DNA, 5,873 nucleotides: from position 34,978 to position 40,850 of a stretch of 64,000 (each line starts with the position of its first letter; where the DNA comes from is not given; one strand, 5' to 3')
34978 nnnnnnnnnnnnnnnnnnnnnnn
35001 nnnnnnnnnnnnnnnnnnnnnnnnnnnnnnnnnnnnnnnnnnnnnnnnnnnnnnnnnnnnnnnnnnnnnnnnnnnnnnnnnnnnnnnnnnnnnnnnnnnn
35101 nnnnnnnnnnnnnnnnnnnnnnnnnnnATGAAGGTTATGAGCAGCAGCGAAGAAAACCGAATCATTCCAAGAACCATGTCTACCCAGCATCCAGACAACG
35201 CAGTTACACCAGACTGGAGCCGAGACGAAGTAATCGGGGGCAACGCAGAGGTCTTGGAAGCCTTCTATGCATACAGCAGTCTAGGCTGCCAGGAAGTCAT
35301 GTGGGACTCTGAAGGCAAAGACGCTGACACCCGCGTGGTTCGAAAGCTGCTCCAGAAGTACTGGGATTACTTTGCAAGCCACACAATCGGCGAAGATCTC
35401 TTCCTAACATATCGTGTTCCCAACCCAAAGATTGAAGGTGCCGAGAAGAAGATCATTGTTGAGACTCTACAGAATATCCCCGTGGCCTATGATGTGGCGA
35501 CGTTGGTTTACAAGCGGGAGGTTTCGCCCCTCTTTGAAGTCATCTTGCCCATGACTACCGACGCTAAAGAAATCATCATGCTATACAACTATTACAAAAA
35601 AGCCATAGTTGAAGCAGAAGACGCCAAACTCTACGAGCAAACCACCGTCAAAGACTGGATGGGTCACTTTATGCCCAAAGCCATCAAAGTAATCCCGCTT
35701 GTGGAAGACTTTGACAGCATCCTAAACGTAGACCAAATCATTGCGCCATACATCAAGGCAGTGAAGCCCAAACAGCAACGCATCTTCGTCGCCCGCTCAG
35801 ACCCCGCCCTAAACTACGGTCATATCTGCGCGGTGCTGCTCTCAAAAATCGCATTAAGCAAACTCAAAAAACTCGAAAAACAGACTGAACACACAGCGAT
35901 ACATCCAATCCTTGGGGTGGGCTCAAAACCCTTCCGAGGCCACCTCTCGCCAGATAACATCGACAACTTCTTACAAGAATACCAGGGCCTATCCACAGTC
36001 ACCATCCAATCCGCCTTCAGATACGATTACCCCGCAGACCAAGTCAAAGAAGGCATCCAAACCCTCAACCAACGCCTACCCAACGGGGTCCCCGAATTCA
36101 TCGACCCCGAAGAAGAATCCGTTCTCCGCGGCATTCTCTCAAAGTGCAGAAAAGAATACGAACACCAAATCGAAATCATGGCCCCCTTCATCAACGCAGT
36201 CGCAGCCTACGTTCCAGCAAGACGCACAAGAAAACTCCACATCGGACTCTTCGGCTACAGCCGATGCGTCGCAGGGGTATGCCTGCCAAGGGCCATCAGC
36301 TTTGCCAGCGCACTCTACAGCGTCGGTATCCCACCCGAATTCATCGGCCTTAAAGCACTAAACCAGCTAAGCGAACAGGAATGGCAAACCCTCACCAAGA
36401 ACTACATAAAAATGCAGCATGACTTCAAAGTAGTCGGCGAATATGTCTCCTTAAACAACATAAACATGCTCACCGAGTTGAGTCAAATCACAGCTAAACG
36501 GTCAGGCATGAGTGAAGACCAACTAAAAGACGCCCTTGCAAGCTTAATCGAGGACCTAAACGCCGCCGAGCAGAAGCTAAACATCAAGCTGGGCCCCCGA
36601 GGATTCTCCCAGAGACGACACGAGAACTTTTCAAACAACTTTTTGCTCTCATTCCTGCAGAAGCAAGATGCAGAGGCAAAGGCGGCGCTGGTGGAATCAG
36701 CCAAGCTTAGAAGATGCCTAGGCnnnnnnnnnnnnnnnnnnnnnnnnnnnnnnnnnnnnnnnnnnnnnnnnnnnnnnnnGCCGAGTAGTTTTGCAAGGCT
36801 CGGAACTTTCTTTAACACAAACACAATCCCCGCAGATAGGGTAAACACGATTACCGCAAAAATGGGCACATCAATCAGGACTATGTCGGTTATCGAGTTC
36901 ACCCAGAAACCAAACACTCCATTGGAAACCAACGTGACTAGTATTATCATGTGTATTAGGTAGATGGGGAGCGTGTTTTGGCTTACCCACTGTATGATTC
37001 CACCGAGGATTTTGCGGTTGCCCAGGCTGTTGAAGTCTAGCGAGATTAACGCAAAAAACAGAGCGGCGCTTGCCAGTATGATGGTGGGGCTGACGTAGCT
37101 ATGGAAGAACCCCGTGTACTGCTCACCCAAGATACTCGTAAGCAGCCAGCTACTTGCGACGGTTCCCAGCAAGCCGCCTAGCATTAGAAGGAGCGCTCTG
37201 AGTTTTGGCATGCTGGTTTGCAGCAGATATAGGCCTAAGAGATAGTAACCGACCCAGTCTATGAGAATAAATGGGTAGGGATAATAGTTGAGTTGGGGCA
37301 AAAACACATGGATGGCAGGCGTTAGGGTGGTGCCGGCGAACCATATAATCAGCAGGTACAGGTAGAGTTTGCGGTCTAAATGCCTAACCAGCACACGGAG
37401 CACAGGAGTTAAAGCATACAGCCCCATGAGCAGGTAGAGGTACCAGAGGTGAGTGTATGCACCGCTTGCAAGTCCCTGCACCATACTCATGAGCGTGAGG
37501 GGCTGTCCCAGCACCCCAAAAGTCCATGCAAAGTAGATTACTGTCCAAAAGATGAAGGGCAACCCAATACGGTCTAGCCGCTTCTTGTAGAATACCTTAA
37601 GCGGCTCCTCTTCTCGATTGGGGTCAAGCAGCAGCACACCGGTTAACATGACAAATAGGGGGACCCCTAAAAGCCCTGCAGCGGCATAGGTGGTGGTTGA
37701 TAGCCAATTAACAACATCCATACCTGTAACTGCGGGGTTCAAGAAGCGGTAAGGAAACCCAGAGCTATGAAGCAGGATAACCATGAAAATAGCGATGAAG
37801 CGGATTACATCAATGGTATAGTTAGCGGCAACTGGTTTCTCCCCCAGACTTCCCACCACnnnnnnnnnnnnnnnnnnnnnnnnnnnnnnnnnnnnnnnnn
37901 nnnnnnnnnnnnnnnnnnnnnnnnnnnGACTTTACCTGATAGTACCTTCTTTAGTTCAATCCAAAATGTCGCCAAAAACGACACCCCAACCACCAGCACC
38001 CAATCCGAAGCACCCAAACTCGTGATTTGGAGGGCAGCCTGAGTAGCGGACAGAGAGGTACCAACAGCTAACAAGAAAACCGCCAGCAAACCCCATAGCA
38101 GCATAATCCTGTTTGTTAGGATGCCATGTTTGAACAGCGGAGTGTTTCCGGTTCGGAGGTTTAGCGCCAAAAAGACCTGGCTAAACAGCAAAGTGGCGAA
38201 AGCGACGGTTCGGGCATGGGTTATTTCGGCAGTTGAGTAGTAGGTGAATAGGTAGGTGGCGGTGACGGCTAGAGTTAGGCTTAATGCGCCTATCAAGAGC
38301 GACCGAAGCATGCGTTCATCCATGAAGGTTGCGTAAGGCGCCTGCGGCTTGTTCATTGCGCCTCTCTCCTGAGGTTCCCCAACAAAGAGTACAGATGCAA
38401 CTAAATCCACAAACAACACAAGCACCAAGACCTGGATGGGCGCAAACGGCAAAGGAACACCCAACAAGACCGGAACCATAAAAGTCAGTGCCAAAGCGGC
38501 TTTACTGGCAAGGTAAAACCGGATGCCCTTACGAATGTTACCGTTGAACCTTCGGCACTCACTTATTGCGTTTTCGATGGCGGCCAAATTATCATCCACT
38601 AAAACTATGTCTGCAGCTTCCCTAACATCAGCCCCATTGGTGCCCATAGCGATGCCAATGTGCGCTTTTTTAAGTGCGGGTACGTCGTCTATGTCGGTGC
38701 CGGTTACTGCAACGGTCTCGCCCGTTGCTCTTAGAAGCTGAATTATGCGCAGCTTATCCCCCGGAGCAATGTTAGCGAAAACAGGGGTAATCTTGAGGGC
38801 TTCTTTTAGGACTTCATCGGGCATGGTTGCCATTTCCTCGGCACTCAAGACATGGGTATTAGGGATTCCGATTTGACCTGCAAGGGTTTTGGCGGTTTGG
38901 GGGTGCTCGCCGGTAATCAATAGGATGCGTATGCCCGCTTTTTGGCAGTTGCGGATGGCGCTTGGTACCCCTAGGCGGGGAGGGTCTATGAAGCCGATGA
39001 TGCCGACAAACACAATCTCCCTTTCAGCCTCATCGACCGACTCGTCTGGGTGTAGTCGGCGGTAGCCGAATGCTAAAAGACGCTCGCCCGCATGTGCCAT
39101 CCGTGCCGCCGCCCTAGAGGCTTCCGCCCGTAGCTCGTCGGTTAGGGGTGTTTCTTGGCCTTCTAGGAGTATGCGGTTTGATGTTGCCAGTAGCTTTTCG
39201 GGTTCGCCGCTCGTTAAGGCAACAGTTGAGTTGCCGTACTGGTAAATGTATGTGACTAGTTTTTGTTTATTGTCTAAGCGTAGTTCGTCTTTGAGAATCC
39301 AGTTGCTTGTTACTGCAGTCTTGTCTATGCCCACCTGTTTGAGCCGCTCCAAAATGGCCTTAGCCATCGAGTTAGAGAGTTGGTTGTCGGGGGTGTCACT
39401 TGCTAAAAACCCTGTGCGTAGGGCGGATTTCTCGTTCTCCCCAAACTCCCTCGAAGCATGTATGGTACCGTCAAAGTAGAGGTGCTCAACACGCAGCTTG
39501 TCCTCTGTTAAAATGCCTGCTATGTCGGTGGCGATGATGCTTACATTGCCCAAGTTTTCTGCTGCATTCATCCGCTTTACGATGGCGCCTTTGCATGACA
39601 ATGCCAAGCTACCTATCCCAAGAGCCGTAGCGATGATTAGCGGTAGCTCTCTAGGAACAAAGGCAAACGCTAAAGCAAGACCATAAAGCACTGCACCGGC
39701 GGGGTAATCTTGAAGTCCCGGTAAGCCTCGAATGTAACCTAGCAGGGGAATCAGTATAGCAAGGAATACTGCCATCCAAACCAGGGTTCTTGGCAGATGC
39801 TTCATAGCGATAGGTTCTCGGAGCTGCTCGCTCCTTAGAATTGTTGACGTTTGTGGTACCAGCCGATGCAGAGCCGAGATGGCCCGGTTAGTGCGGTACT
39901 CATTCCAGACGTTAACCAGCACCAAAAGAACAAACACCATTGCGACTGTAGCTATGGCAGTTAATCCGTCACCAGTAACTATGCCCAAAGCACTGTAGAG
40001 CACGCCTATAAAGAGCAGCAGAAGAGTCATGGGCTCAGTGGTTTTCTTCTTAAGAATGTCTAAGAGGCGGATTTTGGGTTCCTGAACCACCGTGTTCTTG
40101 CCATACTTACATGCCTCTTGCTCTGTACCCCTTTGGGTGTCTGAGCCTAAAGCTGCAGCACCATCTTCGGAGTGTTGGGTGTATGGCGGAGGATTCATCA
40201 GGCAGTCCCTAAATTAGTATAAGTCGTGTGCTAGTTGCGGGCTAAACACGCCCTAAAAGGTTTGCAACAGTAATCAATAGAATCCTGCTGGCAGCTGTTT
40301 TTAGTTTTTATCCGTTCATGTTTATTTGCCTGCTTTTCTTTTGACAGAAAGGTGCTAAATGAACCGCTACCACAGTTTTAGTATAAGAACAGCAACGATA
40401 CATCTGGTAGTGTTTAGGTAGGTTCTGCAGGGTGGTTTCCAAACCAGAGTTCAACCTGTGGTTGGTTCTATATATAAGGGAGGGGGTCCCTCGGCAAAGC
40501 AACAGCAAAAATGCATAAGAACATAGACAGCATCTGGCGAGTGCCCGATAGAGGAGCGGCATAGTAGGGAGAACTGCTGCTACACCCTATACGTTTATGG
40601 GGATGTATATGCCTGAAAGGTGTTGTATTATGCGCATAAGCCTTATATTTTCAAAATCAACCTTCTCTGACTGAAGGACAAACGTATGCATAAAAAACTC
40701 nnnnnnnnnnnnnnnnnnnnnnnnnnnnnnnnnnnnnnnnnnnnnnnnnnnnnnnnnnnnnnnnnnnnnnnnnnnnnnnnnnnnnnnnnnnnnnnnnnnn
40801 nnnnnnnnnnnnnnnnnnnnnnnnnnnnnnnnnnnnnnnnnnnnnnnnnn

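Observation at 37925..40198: Intact-frame pseudo-P-type ATPase: actuator domain deleted, catalytic and ion-binding motifs rewritten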

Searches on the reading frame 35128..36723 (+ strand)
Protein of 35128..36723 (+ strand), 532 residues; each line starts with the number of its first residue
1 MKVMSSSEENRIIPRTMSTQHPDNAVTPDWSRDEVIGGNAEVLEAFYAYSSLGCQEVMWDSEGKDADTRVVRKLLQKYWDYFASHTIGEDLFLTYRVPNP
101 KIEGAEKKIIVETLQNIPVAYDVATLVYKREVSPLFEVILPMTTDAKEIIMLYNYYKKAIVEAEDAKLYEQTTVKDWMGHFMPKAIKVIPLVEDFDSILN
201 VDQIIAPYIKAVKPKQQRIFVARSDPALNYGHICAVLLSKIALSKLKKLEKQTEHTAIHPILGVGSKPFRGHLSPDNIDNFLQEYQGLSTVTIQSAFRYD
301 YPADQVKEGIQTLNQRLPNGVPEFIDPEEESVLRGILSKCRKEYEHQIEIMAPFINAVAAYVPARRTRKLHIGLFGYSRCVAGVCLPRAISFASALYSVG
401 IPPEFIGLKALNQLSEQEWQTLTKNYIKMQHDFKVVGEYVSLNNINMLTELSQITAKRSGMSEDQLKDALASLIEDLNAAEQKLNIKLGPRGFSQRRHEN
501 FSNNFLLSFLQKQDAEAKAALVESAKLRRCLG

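Call 48: search_protein_families(library=pfam, proteins=[window:35128-36723:+], max_evalue=0.00001)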
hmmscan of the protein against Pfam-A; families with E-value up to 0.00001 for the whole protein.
window:35128-36723:+ (532 aa): 1 family
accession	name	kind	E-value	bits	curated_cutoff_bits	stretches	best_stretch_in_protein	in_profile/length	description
PF14010.12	PEPcase_2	-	2.6e-181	603.9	25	1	13-532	1-493/493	Phosphoenolpyruvate carboxylase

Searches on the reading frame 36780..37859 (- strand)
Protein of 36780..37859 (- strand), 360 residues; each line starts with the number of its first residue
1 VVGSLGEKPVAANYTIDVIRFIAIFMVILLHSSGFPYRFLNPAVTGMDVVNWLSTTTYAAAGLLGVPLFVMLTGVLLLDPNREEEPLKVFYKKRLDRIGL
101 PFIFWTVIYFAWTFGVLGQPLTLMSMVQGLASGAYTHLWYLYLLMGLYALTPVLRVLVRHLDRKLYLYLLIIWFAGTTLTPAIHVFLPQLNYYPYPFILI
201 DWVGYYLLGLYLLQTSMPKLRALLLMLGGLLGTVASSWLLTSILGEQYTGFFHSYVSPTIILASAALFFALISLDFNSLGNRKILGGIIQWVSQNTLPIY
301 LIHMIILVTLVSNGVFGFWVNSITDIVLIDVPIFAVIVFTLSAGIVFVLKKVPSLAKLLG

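Call 48: search_protein_families(library=pfam, proteins=[window:36780-37859:-], max_evalue=0.00001)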
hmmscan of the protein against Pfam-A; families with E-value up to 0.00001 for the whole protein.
window:36780-37859:- (360 aa): 1 family
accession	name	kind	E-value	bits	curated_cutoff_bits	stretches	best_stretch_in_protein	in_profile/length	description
PF01757.29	Acyl_transf_3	-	3.9e-38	131.8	31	1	13-349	1-324/326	Acyltransferase domain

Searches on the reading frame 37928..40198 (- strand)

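Call 4: search_protein_families(library=pfam, proteins=[window:37928-40198:-], max_evalue=0.1)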
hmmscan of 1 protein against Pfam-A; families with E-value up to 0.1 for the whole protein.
window:37928-40198:- (757 aa): 7 families
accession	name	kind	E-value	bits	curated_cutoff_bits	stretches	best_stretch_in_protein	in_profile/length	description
PF00689.26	Cation_ATPase_C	-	2.4e-32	112.5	27.3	1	582-753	1-175/175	Cation transporting ATPase, C-terminus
PF00702.32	Hydrolase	-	1.2e-09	39.3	26.4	1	379-513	71-191/191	haloacid dehalogenase-like hydrolase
PF08282.18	Hydrolase_3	-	0.00036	20.8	20.9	1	485-545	195-255/255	haloacid dehalogenase-like hydrolase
PF00690.31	Cation_ATPase_N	-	0.00056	20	20.4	1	29-67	30-68/69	Cation transporter/ATPase, N-terminus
PF00122.25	E1-E2_ATPase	-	0.0094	15.9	28.1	1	133-200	116-178/181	E1-E2 ATPase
PF12710.13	HAD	-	0.028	15.3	27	1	353-461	35-137/189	haloacid dehalogenase-like hydrolase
PF02153.23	PDH_N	-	0.085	12.8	26.5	0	488-534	4-51/154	Prephenate dehydrogenase, nucleotide-binding domain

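Call 5: search_protein_families(library=ncbifam, proteins=[window:37928-40198:-], max_evalue=0.1)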
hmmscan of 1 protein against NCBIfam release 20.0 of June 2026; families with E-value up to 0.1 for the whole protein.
window:37928-40198:- (757 aa): 26 families (the best 25 are shown)
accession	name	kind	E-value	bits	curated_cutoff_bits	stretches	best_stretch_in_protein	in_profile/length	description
TIGR01522.1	ATPase-IIA2_Ca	equivalog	5.2e-96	322.3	798.3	2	134-752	239-848/854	calcium-transporting P-type ATPase, PMR1-type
TIGR01524.1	ATPase-IIIB_Mg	equivalog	2e-76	257.5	610.75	2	143-744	262-852/867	magnesium-translocating P-type ATPase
NF011702.0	PRK15122.1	subfamily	2.2e-70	237.7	975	2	144-735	300-880/907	magnesium-translocating P-type ATPase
TIGR01116.1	ATPase-IIA1_Ca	equivalog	2.1e-67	227.9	703.4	2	306-752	379-796/799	calcium-translocating P-type ATPase, SERCA-type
TIGR01106.1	ATPase-IIC_X-K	subfamily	2.3e-64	217.8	946.1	3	450-642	638-834/997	Na,H/K antiporter P-type ATPase subunit alpha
TIGR01517.1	ATPase-IIB_Ca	equivalog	7.4e-61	206.4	507.05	1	179-747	320-873/882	calcium-translocating P-type ATPase, PMCA-type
TIGR01647.1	ATPase-IIIA_H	equivalog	2.2e-55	188.2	615.5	1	159-677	226-714/755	plasma-membrane proton-efflux P-type ATPase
TIGR01523.1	ATPase-IID_K-Na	equivalog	4.1e-51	173.7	645.05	3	305-593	488-797/997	potassium/sodium efflux P-type ATPase, fungal-type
TIGR01494.1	ATPase_P-type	subfamily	2.6e-41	141.6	62.3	3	472-587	364-474/478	HAD-IC family P-type ATPase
TIGR01525.1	ATPase-IB_hvy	subfamily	2.9e-36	125.5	346.25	2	466-572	422-530/560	heavy metal translocating P-type ATPase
TIGR01512.1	ATPase-IB2_Cd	subfamily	4e-27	95.1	313.5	3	473-579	367-473/494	cadmium family heavy metal-translocating P-type ATPase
TIGR01657.1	P-ATPase-V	hypoth_equivalog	9.7e-23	79.7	618.25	2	459-700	768-1014/1055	ATP13A2 family polyamine export P-type ATPase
NF008262.1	PRK11033.1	equivalog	4.8e-22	78.2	1005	3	475-581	602-703/731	zinc/cadmium/mercury/lead-transporting ATPase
TIGR01511.1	ATPase-IB1_Cu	subfamily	2.1e-20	73.1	397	2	472-561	409-495/542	copper-translocating P-type ATPase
NF033775.1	P_type_ZntA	exception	5.5e-20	71.2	1240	2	396-581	550-704/732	Zn(II)/Cd(II)/Pb(II) translocating P-type ATPase ZntA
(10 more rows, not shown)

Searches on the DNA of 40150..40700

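Call 88: search_rna_families(source=window, start=40150, end=40700, threshold=evalue, max_evalue=1)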
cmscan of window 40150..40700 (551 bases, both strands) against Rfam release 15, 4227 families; matches with E-value up to 1: 0.
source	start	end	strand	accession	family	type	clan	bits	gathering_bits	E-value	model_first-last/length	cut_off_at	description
